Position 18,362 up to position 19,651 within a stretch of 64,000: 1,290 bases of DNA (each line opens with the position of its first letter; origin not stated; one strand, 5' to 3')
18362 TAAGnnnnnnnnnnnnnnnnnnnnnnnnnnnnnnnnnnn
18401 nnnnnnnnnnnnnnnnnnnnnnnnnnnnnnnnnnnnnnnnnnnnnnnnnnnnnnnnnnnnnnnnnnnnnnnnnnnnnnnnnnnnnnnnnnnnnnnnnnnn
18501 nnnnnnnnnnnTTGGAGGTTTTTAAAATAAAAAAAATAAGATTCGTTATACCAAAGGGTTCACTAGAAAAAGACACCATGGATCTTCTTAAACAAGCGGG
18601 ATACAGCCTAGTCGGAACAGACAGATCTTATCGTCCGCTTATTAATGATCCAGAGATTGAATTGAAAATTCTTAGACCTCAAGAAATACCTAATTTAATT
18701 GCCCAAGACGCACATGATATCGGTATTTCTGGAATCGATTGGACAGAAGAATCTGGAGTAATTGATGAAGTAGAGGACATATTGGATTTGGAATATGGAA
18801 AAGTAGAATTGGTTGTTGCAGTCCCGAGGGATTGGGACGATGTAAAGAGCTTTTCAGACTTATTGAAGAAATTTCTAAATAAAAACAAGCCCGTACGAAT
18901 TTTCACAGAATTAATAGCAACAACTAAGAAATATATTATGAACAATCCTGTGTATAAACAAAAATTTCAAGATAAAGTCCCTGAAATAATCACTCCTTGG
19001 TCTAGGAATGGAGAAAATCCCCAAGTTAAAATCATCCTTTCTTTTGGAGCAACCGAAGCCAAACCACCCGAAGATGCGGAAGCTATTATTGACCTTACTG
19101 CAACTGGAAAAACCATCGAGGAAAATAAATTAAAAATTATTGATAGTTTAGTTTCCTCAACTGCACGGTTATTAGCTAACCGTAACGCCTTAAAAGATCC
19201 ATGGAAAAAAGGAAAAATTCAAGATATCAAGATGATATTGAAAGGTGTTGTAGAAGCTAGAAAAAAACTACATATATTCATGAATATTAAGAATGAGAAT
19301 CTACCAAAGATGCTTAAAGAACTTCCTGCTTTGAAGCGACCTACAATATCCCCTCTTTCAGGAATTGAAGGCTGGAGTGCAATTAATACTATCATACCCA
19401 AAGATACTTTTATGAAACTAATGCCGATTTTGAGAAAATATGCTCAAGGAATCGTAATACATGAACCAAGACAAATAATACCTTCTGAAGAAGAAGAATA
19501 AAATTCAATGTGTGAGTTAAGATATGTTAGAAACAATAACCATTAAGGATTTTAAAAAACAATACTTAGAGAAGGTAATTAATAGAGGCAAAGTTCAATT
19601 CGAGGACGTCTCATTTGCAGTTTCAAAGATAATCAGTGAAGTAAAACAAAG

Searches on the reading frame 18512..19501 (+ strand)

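Call 9: search_protein_families(library=pfam, proteins=[window:18512-19501:+])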
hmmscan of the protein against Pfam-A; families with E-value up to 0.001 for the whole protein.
window:18512-19501:+ (329 aa): 2 families
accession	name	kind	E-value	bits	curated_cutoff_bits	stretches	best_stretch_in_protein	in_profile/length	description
PF01634.23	HisG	-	2.1e-34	119.2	25.5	1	55-243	1-156/158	ATP phosphoribosyltransferase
PF08029.16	HisG_C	-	1.1e-15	57.9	23.5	1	249-316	1-68/73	HisG, C-terminal domain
